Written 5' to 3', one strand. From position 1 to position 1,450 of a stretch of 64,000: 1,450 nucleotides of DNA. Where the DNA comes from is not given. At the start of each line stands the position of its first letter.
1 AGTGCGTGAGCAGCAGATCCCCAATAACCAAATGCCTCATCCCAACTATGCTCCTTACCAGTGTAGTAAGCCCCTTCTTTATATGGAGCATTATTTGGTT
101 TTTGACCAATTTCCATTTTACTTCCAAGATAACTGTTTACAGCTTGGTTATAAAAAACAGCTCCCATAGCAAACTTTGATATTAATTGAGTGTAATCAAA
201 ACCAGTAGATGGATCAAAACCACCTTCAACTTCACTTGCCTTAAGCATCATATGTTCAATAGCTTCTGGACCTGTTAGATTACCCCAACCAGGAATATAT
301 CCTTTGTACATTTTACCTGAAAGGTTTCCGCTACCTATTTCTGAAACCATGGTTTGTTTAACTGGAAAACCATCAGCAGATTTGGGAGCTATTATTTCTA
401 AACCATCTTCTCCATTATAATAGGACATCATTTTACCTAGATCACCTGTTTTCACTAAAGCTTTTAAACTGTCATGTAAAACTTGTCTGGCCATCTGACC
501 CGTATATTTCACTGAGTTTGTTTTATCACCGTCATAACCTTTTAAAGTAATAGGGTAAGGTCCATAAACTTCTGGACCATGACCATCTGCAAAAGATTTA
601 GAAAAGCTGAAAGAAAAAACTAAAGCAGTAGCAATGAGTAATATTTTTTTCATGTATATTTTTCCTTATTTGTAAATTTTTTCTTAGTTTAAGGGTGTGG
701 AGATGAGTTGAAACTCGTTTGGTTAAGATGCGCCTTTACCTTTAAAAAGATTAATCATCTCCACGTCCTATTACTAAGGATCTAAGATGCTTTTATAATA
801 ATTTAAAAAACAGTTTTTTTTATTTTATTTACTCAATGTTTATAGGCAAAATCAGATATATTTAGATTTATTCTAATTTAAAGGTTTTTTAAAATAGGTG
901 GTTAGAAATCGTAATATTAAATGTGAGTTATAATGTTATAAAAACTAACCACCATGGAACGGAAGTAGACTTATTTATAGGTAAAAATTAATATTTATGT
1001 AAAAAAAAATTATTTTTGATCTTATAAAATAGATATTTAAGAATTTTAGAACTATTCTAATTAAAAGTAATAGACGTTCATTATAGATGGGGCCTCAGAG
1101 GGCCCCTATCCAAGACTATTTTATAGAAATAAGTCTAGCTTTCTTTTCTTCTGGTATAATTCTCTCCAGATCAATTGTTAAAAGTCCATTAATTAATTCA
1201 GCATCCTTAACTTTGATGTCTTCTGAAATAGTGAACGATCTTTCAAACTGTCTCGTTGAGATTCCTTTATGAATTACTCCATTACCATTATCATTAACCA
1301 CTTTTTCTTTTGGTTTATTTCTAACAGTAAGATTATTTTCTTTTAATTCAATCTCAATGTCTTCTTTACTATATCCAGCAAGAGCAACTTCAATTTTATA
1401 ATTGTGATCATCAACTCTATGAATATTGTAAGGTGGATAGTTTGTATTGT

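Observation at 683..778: GC-enriched multi-helix RNA-like element in the leader of a secreted-protein gene, with no match to riboswitch classes I know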

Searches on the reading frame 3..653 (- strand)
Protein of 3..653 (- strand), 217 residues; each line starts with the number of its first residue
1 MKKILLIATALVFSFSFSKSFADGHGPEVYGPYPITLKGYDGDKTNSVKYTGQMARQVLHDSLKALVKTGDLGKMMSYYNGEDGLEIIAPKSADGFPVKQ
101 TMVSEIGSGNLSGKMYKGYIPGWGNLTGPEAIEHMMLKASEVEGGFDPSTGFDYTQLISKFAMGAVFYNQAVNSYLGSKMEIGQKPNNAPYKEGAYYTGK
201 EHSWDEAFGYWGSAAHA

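Call 7: search_protein_families(library=pfam, proteins=[window:3-653:-], max_evalue=0.01)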
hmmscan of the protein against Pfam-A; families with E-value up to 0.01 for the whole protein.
window:3-653:- (217 aa): 1 family
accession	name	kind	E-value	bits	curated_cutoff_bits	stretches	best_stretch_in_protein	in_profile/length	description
PF16148.10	DUF4856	-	7e-11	42.1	22.3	1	148-214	130-201/358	Domain of unknown function (DUF4856)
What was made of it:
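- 1..653 (-): 5' part of the regulated gene: a secreted DUF4856 protein that runs off the window. Pfam PF16148 (call 7).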

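Call 8: search_protein_families(library=ncbifam, proteins=[window:3-653:-], max_evalue=0.01)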
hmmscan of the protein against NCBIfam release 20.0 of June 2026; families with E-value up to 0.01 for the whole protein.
window:3-653:- (217 aa): 0 families

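Call 11: find_homologous_proteins(query=window:3-653:-, max_evalue=0.00001)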
Query window:3-653:- (217 aa): 178 proteins with E <= 0.00001 among 343 candidates; the best 120 are listed.
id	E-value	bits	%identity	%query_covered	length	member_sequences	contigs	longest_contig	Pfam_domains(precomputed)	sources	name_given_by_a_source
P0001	2.5e-127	441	89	100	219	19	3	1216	PF16148.11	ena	-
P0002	2.8e-120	418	84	100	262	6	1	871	PF16148.11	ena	-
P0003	3.0e-113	395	80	100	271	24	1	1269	PF16148.11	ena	-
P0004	4.3e-113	394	88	92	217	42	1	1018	-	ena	-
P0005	1.6e-112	392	80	100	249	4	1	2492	PF16148.11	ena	-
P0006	2.2e-112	392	81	100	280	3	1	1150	PF16148.11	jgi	-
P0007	2.9e-94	333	81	87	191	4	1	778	-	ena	-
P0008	1.3e-93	331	83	84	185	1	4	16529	-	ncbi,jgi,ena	-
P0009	3.9e-91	323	79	85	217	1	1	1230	-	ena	-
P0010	9.5e-91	321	81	85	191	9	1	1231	-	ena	-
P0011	1.1e-90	321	79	84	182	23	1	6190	-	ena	-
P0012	3.0e-90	320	86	76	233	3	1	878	PF16148.11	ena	-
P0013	3.8e-87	310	78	78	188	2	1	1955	-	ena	-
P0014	2.5e-75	271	90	61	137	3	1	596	-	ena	-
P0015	1.4e-73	265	63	91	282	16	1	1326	PF16148.11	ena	-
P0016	6.9e-73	263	56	100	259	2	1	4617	PF16148.11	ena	-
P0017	1.2e-71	259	60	98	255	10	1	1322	PF16148.11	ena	-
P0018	1.8e-70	255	100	53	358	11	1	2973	PF16148.11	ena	-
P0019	3.2e-70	254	56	98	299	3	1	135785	PF16148.11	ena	-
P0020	6.8e-70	253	62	89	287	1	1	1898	PF16148.11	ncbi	ncbi:MAG: DUF4856 domain-containing protein, partial [Pseudomonadota bacterium]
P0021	7.9e-70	253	58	100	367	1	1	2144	PF16148.11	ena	-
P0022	3.8e-68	247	57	99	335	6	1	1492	PF16148.11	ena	-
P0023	2.5e-67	245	55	97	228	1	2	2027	PF16148.11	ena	-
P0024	9.8e-67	243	55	97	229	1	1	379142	PF16148.11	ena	-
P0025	2.8e-66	241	59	87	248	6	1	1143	PF16148.11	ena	-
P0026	2.9e-66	241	59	87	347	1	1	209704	PF16148.11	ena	-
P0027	4.3e-66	241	57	100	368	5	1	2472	PF16148.11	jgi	-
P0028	7.5e-66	240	60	88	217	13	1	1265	PF16148.11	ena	-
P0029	7.9e-66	240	56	100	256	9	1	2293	PF16148.11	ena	-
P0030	4.8e-65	237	55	98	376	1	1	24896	PF16148.11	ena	-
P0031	1.1e-64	236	51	100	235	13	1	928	PF16148.11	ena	-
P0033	8.2e-64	233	88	54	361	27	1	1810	PF16148.11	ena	-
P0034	1.1e-63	233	53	100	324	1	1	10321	PF16148.11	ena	-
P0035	2.0e-63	232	57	97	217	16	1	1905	PF16148.11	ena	-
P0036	2.6e-63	232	52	100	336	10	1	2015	PF16148.11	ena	-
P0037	1.4e-62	229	55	95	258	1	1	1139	PF16148.11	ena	-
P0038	3.3e-62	228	54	98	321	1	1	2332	PF16148.11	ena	-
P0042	3.5e-61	225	54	88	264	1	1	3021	PF16148.11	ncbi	-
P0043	4.5e-61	224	54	97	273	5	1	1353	PF16148.11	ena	-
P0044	4.8e-61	224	55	94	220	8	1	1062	PF16148.11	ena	-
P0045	6.0e-61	224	52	97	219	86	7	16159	PF16148.11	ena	-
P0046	6.6e-60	220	54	88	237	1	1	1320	PF16148.11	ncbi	-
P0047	1.8e-59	219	52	99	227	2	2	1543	PF16148.11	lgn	-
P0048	2.1e-59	219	53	98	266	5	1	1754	PF16148.11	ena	-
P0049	1.1e-57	213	55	99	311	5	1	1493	PF16148.11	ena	-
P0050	1.1e-57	213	52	94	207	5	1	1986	PF16148.11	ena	-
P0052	1.2e-57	213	57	87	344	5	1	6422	PF16148.11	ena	-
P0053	2.4e-57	212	52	95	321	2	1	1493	PF16148.11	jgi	jgi:hypothetical protein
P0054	4.8e-57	211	49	99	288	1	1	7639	PF16148.11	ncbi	ncbi:MAG: hypothetical protein ACI9ES_001689, partial [Oceanospirillaceae bacterium]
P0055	6.3e-57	211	50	100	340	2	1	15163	PF16148.11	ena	-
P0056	6.4e-57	211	51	97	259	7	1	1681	PF16148.11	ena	-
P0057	2.4e-56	209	53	87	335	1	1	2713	PF16148.11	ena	-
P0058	2.9e-56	209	48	100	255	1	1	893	PF16148.11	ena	-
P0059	4.5e-56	208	56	87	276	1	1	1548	PF16148.11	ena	-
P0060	5.3e-56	208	50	97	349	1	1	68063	PF16148.11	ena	-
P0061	9.4e-56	207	51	96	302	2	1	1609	PF16148.11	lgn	-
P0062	2.5e-54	202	50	99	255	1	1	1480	PF16148.11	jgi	jgi:hypothetical protein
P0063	3.6e-54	202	49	100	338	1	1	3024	PF16148.11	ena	-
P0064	4.4e-54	201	54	97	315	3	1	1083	PF16148.11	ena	-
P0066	5.0e-53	198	54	87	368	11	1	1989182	PF16148.11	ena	-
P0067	9.1e-53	197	53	87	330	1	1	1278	PF16148.11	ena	-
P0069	1.7e-51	193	66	66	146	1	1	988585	PF16148.11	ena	-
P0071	3.8e-51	192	68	61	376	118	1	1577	PF16148.11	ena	-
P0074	1.7e-47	180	59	65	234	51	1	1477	PF16148.11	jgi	-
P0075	9.4e-47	178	49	91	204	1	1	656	PF16148.11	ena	-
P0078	4.2e-44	169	63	59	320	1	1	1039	PF16148.11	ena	-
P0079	5.0e-43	165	92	38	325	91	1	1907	PF16148.11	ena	-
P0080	5.3e-43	165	44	97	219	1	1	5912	PF16148.11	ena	-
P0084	4.3e-42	162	91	38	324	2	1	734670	PF16148.11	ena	-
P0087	1.6e-40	157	54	65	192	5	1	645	PF16148.11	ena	-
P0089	6.0e-40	155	57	65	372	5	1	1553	PF16148.11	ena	-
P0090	7.5e-40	155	56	65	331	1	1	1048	PF16148.11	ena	-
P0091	4.7e-38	149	54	61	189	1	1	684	PF16148.11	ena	-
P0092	2.4e-37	147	54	65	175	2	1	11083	PF16148.11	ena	-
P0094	4.0e-36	143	69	43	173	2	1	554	PF16148.11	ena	-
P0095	9.9e-36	141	54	64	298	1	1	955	PF16148.11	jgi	-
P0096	1.1e-33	135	58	49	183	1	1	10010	PF16148.11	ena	-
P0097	1.1e-33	135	66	42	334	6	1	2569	PF16148.11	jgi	jgi:hypothetical protein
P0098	2.2e-33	134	95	30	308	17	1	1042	PF16148.11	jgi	jgi:hypothetical protein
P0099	2.6e-33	134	63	42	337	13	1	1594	PF16148.11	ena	-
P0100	3.1e-33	133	56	49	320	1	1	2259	PF16148.11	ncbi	-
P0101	3.2e-33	133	60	49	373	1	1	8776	PF16148.11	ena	-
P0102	3.2e-33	133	63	45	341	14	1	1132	PF16148.11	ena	-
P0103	4.2e-33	133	67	42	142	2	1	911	PF16148.11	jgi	-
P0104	5.1e-33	133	70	42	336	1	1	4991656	PF16148.11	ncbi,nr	ncbi:DUF4856 domain-containing protein [Aliamphritea spongicola]|nr:DUF4856 domain-containing protei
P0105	1.3e-32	131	67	42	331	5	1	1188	PF16148.11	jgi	jgi:hypothetical protein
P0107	1.6e-32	131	68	42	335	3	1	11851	PF16148.11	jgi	jgi:hypothetical protein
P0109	3.9e-32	130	71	38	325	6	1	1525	PF16148.11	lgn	-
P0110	9.4e-32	128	72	38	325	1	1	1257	PF16148.11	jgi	jgi:hypothetical protein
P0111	1.1e-31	128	60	49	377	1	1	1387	PF16148.11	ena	-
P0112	1.1e-31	128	65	42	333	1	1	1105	PF16148.11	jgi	jgi:hypothetical protein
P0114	7.7e-31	125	71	38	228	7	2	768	PF16148.11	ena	-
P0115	1.0e-30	125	65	42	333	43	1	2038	PF16148.11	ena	-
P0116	1.2e-30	125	65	42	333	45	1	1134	PF16148.11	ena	-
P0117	1.9e-30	124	65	42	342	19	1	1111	PF16148.11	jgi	jgi:hypothetical protein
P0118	2.2e-30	124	65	42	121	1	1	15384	PF16148.11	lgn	-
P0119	5.6e-30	123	63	43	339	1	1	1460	PF16148.11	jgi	jgi:hypothetical protein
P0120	6.2e-30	123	62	43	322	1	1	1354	PF16148.11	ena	-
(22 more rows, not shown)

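Call 13: find_related_loci(query=A1, collection=genome_contigs, flank=3000)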
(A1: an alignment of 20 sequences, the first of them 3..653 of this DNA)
Query A1 (217 aa) in genome_contigs; peptide patterns used: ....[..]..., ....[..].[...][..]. (x = any residue, [..] = any of these).
599 stretches matched a pattern (row limit reached: there are more); 544 encode a relative of the query (tblastn E <= 1e-3); the best 80 are kept; 80 distinct loci.
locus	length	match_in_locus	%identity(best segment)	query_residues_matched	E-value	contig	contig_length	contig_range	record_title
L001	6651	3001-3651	99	1-217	3e-146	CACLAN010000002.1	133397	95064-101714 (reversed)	uncultured Alphaproteobacteria bacterium isolate AG-461-D09 genome assembly, contig: AG-461-D09_NODE_2, whole genome sho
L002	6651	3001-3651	99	1-217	3e-146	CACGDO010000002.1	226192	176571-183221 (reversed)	uncultured Alphaproteobacteria bacterium isolate AG-422-E02 genome assembly, contig: AG-422-E02_NODE_2, whole genome sho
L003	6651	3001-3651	99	1-217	3e-146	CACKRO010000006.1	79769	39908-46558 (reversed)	MAG: uncultured Alphaproteobacteria bacterium isolate AG-457-D17 genome assembly, contig: AG-457-D17_NODE_6, whole genom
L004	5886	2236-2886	99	1-217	2e-146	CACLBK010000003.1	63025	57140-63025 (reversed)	uncultured Alphaproteobacteria bacterium isolate AG-461-E22 genome assembly, contig: AG-461-E22_NODE_3, whole genome sho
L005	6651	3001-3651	99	1-217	3e-146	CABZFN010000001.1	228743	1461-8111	MAG: uncultured Alphaproteobacteria bacterium isolate AG-337-F02 genome assembly, contig: AG-337-F02_NODE_1, whole genom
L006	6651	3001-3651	90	1-217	7e-133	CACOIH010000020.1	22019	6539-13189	MAG: uncultured Alphaproteobacteria bacterium isolate AH-321-J05 genome assembly, contig: AH-321-J05_NODE_20, whole geno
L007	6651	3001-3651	89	1-217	4e-131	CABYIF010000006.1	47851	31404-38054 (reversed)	MAG: uncultured Alphaproteobacteria bacterium isolate AG-333-D23 genome assembly, contig: AG-333-D23_NODE_6, whole genom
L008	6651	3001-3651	88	1-217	6e-130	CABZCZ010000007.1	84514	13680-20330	MAG: uncultured Alphaproteobacteria bacterium isolate AG-337-D08 genome assembly, contig: AG-337-D08_NODE_7, whole genom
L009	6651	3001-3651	87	1-217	5e-129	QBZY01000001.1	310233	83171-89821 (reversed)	Pelagibacteraceae bacterium AG-337-I02 Ga0172122_101, whole genome shotgun sequence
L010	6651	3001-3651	90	1-217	2e-126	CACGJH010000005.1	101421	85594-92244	uncultured Alphaproteobacteria bacterium isolate AG-422-J16 genome assembly, contig: AG-422-J16_NODE_5, whole genome sho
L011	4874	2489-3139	91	1-217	5e-127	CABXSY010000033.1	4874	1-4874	MAG: uncultured Alphaproteobacteria bacterium isolate AG-325-B13 genome assembly, contig: AG-325-B13_NODE_33, whole geno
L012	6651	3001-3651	91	1-217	3e-126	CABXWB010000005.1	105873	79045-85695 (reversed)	MAG: uncultured Alphaproteobacteria bacterium isolate AG-325-F23 genome assembly, contig: AG-325-F23_NODE_5, whole genom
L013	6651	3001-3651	91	1-217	3e-126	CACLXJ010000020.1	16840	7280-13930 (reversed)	uncultured Alphaproteobacteria bacterium isolate AG-470-M17 genome assembly, contig: AG-470-M17_NODE_20, whole genome sh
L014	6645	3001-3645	83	1-217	7e-124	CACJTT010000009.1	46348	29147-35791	uncultured Alphaproteobacteria bacterium isolate AG-447-P14 genome assembly, contig: AG-447-P14_NODE_9, whole genome sho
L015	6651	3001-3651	88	1-217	8e-124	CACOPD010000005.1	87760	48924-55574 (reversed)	MAG: uncultured Alphaproteobacteria bacterium isolate AH-324-F15 genome assembly, contig: AH-324-F15_NODE_5, whole genom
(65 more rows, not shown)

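Call 27: find_encoding_contigs(protein=P0005, flank=1500, max_places=10)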
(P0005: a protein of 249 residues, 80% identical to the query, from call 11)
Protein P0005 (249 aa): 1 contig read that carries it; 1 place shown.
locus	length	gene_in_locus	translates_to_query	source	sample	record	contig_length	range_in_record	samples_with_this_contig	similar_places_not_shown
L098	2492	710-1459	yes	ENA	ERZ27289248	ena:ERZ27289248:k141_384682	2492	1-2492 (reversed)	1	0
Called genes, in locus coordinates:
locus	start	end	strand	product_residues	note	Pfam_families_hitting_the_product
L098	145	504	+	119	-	-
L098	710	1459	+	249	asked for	PF16148:DUF4856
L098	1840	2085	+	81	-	-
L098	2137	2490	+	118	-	?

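Call 28: find_encoding_contigs(protein=P0011, flank=1500, max_places=10)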
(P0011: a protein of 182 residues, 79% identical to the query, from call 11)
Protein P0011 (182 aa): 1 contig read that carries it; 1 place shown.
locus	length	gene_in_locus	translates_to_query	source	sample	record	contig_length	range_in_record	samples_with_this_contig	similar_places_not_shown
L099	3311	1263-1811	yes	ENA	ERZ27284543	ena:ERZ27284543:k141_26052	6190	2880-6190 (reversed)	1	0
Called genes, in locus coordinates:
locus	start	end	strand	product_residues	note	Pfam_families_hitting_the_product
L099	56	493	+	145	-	PF00011:HSP20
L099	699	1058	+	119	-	-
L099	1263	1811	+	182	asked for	-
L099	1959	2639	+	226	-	-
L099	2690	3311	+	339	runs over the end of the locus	PF04116:FA_hydroxylase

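Call 29: find_encoding_contigs(protein=P0013, flank=1500, max_places=10)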
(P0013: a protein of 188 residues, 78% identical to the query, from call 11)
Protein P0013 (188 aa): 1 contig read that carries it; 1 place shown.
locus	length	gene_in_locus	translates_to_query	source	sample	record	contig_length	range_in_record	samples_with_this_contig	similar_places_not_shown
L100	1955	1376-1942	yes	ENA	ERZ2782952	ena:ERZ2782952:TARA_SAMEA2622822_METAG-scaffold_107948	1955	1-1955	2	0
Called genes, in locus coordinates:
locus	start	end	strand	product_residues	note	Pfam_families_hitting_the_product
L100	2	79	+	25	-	?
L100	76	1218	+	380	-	PF01546:Peptidase_M20, PF07687:M20_dimer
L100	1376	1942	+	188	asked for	-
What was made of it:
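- Tried and rejected: They gave only one place each (calls 27-29).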

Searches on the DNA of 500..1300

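Call 3: search_rna_families(source=window, start=500, end=1300, threshold=evalue, max_evalue=10, show_alignments=3)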
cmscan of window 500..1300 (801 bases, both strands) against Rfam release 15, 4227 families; matches with E-value up to 10: 3.
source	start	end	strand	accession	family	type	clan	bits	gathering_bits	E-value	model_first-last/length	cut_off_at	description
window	1240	1264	+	RF01354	CRISPR-DR45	Gene; CRISPR;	-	20.3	37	1.1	1-24/24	no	CRISPR RNA direct repeat element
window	1014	1110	+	RF00082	SraG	Gene; sRNA;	-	19.6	50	0.81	1-177/177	no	SraG RNA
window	1214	1287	-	RF01167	sn2429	Gene; snRNA; snoRNA; CD-box;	-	16.7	50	2.7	1-77/77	no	Small nucleolar RNA sn2429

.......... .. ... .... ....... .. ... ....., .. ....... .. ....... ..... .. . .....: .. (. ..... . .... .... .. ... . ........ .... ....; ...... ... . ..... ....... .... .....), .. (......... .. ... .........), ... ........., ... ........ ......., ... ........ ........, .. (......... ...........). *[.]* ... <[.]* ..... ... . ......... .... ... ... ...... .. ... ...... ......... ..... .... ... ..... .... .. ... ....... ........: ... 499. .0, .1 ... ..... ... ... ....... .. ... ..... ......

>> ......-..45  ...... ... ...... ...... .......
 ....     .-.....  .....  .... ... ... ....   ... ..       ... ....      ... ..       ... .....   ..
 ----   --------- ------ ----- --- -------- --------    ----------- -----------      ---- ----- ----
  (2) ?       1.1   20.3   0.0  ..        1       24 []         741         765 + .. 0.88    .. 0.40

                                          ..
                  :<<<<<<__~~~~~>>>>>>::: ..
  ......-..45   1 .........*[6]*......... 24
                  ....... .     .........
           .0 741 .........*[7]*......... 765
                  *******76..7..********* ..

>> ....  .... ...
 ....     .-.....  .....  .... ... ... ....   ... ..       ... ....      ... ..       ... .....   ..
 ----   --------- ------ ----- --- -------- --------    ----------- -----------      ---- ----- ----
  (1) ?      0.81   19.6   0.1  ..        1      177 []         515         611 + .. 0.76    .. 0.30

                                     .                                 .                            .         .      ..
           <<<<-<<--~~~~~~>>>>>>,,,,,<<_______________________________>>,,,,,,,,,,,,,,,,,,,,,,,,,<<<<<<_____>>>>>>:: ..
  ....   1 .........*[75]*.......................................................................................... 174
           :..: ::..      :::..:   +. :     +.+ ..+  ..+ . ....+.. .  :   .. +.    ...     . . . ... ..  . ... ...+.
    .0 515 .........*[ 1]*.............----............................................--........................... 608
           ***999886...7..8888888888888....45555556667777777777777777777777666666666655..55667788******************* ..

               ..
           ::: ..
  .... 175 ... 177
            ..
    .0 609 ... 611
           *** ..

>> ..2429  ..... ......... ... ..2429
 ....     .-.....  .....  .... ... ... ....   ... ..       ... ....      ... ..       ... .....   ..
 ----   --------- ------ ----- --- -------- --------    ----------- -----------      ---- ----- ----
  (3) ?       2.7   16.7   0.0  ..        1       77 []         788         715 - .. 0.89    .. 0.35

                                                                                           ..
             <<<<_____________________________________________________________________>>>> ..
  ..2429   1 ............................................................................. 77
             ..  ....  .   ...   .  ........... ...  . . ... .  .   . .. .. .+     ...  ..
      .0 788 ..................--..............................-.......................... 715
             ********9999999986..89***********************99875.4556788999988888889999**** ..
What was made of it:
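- On Any Rfam 15 family (riboswitches, thermometers, leaders, sRNAs): With permissive filters and E<=10 on 500-1300 there is no hit on 683-790 (call 3).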
